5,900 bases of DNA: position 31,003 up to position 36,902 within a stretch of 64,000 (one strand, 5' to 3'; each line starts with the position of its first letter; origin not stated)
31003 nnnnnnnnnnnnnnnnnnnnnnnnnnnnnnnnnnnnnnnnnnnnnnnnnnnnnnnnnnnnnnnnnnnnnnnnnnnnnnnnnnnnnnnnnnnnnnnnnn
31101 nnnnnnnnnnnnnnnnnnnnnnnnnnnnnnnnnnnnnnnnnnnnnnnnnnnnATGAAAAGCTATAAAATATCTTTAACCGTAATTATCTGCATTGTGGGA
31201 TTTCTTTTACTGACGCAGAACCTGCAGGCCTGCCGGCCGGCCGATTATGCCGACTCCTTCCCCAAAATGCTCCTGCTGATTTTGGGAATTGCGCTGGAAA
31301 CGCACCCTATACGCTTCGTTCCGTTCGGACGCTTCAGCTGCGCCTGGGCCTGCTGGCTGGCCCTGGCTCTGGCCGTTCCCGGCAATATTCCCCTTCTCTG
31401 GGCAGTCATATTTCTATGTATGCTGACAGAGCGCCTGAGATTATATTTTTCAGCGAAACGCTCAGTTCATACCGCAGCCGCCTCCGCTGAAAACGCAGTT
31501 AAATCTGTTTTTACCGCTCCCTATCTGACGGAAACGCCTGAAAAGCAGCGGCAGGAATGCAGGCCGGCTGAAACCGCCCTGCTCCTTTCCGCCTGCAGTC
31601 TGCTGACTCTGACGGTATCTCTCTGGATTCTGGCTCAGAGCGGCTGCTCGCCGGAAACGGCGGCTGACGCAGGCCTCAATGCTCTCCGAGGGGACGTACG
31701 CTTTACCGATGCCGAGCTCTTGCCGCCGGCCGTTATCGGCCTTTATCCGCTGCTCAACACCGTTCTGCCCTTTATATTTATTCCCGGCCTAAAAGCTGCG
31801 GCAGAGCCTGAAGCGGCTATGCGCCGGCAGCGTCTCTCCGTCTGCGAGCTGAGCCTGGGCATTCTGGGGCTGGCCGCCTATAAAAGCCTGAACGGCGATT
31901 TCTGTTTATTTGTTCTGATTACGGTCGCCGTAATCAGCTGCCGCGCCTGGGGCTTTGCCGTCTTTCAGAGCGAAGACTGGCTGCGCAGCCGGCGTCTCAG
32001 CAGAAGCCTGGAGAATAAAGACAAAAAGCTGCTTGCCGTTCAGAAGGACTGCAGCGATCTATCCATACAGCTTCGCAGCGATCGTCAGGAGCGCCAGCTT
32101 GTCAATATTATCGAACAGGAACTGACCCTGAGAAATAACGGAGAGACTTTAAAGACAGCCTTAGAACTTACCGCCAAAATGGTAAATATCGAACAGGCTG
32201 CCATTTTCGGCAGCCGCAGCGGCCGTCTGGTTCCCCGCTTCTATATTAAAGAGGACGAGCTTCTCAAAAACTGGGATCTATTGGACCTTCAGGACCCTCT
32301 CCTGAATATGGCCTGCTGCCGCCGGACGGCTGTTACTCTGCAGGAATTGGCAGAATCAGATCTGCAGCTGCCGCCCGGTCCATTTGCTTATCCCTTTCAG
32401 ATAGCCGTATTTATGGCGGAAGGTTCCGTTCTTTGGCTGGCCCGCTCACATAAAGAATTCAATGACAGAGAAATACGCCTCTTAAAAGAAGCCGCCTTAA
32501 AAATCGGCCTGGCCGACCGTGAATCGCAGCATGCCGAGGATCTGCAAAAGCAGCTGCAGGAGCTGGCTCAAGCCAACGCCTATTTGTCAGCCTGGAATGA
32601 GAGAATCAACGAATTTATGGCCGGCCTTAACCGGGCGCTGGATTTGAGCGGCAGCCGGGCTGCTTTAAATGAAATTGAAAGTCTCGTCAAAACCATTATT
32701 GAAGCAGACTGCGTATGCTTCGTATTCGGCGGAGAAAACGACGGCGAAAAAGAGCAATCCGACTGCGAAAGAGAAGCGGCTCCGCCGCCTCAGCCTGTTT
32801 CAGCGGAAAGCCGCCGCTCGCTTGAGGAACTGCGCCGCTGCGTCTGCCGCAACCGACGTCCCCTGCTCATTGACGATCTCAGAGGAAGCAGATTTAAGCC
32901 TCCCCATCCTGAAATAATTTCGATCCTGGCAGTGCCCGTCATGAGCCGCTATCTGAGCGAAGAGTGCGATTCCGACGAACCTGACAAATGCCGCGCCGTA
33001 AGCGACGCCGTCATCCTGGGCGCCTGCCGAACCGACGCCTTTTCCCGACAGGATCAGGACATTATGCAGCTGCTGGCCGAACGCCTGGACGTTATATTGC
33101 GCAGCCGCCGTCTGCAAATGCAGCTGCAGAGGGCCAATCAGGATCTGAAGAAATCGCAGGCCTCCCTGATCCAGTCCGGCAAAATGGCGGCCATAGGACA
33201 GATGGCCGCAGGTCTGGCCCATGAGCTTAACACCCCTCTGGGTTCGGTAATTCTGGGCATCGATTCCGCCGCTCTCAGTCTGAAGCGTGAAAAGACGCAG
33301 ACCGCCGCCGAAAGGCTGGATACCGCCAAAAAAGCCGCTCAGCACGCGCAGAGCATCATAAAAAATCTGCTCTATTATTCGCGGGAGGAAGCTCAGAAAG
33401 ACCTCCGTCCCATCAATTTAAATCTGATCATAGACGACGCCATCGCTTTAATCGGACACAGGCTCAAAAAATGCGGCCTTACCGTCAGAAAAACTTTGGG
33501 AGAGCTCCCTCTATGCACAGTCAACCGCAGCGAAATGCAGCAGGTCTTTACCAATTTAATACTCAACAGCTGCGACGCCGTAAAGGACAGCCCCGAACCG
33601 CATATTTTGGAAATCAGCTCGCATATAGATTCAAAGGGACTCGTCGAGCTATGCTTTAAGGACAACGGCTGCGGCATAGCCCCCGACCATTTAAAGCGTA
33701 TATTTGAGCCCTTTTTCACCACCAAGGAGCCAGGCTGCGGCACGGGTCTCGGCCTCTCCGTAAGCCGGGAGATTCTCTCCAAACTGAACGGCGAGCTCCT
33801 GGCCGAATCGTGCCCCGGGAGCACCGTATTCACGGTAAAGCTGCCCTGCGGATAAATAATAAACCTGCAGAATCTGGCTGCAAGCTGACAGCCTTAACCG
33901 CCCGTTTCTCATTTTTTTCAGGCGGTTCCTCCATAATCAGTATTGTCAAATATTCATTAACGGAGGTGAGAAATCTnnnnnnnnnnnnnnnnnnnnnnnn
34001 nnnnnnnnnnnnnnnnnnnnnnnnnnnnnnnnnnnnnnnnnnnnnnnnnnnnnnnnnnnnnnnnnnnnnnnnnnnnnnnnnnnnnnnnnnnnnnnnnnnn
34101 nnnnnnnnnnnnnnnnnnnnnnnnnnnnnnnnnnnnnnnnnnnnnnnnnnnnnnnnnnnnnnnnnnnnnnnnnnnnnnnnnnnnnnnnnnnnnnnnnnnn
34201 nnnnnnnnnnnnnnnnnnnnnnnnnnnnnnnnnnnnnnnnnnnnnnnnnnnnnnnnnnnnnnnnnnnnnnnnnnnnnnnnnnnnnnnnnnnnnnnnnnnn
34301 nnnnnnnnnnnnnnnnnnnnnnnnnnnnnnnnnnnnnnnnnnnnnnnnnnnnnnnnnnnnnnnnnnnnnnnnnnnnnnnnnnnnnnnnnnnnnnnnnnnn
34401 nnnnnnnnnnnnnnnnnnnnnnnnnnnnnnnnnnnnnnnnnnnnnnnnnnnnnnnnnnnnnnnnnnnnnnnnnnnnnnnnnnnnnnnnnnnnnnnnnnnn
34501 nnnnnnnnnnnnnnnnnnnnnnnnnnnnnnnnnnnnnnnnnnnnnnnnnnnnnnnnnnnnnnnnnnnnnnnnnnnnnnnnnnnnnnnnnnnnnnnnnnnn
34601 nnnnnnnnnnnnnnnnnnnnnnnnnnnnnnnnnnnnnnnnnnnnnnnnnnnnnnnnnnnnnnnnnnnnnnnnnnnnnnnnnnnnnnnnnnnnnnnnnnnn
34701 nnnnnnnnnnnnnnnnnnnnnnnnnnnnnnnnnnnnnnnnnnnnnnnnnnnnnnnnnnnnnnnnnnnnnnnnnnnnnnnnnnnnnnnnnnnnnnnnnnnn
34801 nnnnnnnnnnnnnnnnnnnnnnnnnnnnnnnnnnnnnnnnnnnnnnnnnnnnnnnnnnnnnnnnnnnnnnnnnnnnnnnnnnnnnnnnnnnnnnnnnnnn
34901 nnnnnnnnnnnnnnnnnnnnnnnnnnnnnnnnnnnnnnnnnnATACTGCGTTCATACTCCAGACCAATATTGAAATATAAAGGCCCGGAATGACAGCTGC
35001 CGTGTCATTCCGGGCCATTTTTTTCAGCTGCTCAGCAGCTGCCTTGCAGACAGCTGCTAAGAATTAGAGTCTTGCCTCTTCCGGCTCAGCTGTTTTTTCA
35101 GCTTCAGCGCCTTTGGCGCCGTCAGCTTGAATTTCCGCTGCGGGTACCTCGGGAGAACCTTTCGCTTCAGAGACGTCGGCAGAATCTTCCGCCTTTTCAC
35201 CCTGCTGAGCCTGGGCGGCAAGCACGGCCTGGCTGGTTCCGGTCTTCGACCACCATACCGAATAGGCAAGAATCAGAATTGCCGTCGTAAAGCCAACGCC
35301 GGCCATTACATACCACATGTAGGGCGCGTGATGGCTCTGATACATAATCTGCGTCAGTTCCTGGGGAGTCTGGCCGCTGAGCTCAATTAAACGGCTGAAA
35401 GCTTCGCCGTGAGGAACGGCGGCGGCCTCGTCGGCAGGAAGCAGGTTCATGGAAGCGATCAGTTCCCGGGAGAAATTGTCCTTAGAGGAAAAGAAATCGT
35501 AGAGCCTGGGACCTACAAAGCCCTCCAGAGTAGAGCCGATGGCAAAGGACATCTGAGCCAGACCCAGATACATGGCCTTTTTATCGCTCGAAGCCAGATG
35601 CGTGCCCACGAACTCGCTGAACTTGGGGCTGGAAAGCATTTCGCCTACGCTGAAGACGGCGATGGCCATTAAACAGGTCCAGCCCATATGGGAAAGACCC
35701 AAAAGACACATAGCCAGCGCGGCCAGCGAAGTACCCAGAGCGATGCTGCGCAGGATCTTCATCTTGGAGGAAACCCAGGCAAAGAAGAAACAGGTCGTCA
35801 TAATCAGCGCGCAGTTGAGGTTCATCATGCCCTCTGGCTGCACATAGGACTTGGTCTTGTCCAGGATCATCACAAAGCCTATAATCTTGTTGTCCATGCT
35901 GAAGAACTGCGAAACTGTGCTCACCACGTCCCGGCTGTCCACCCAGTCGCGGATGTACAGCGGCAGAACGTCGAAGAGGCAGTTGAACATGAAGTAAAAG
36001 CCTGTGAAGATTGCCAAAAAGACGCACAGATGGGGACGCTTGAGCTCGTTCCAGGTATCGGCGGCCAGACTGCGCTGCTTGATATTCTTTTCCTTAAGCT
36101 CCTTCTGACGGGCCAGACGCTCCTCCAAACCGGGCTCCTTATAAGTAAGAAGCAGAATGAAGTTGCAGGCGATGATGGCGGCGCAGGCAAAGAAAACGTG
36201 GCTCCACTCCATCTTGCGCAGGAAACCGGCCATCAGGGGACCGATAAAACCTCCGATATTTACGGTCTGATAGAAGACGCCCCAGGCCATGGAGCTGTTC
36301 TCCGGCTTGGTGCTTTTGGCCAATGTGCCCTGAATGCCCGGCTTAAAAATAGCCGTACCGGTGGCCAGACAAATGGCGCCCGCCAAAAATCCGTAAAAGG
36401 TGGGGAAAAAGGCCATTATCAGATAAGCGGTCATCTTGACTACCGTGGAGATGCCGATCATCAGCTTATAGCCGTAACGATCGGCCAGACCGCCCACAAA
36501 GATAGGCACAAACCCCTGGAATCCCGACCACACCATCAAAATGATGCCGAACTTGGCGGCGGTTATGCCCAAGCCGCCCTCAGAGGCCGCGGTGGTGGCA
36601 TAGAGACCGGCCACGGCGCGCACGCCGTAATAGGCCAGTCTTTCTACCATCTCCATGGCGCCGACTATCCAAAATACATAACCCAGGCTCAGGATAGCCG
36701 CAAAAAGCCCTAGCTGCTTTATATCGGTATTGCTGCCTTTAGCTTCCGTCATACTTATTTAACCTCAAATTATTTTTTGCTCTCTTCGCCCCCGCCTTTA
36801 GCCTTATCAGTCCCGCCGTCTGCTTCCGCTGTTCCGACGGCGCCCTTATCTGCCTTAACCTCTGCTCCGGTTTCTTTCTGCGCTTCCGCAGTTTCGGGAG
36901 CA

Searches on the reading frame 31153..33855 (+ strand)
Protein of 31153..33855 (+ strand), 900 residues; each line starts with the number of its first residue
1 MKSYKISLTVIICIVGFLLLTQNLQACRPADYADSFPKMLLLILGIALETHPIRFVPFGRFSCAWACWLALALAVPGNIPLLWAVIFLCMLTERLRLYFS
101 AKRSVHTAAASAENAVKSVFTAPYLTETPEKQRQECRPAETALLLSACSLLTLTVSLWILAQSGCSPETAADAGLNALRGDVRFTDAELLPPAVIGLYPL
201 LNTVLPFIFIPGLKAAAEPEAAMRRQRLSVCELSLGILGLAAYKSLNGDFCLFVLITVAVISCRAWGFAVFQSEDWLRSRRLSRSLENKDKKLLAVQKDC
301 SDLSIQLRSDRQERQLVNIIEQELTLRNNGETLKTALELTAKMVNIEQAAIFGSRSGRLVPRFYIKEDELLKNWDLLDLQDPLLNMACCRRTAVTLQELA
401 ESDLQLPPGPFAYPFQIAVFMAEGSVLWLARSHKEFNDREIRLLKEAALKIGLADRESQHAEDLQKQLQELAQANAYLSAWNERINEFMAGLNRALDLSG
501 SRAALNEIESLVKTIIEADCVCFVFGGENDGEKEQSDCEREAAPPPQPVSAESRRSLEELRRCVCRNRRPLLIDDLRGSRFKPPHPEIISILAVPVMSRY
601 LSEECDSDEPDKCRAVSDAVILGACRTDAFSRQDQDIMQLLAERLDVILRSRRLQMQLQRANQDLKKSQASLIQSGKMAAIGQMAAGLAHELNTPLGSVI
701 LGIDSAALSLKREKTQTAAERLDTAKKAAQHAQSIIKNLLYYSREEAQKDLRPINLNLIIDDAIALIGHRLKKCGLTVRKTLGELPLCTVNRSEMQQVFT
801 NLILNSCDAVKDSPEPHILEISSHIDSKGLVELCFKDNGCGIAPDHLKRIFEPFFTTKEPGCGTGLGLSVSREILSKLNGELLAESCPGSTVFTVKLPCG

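Call 6: search_protein_families(library=pfam, proteins=[window:31153-33855:+], max_evalue=0.001)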
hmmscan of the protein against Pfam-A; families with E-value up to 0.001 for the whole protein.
window:31153-33855:+ (900 aa): 3 families
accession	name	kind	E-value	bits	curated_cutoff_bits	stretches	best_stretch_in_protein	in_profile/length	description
PF02518.31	HATPase_c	-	1.1e-19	71.3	26.4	1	793-898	4-108/111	Histidine kinase-, DNA gyrase B-, and HSP90-like ATPase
PF00512.31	HisKA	-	3.2e-10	40.3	26.9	1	682-747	3-65/66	His Kinase A (phospho-acceptor) domain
PF01590.32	GAF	-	0.00026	22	22.4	0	511-645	12-129/133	GAF domain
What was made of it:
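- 31153..33855 (+): Sensor histidine kinase (GAF-HisKA-HATPase), partner of the regulator. It has HisKA, HATPase_c and GAF domains (call 6).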

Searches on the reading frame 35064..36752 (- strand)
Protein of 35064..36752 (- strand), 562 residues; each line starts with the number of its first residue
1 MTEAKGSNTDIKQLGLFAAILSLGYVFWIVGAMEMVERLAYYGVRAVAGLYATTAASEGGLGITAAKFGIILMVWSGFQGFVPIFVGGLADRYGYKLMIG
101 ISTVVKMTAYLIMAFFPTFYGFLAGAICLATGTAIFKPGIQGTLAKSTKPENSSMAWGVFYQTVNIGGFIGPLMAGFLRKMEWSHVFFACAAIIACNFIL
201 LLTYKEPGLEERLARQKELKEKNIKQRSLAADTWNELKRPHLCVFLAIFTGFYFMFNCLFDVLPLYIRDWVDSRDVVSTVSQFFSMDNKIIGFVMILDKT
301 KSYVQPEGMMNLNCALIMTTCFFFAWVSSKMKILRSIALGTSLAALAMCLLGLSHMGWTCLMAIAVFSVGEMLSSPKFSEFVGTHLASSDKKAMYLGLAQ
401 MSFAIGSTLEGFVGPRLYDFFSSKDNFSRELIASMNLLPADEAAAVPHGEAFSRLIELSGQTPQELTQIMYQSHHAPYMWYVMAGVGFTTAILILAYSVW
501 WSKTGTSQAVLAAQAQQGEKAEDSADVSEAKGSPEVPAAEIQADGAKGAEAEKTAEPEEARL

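Call 7: search_protein_families(library=pfam, proteins=[window:35064-36752:-], max_evalue=0.001)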
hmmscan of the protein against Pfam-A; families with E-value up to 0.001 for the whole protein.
window:35064-36752:- (562 aa): 1 family
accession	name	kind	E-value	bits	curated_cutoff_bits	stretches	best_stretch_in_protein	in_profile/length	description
PF07690.21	MFS_1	-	2e-28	99.7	33.4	1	44-408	12-344/347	Major Facilitator Superfamily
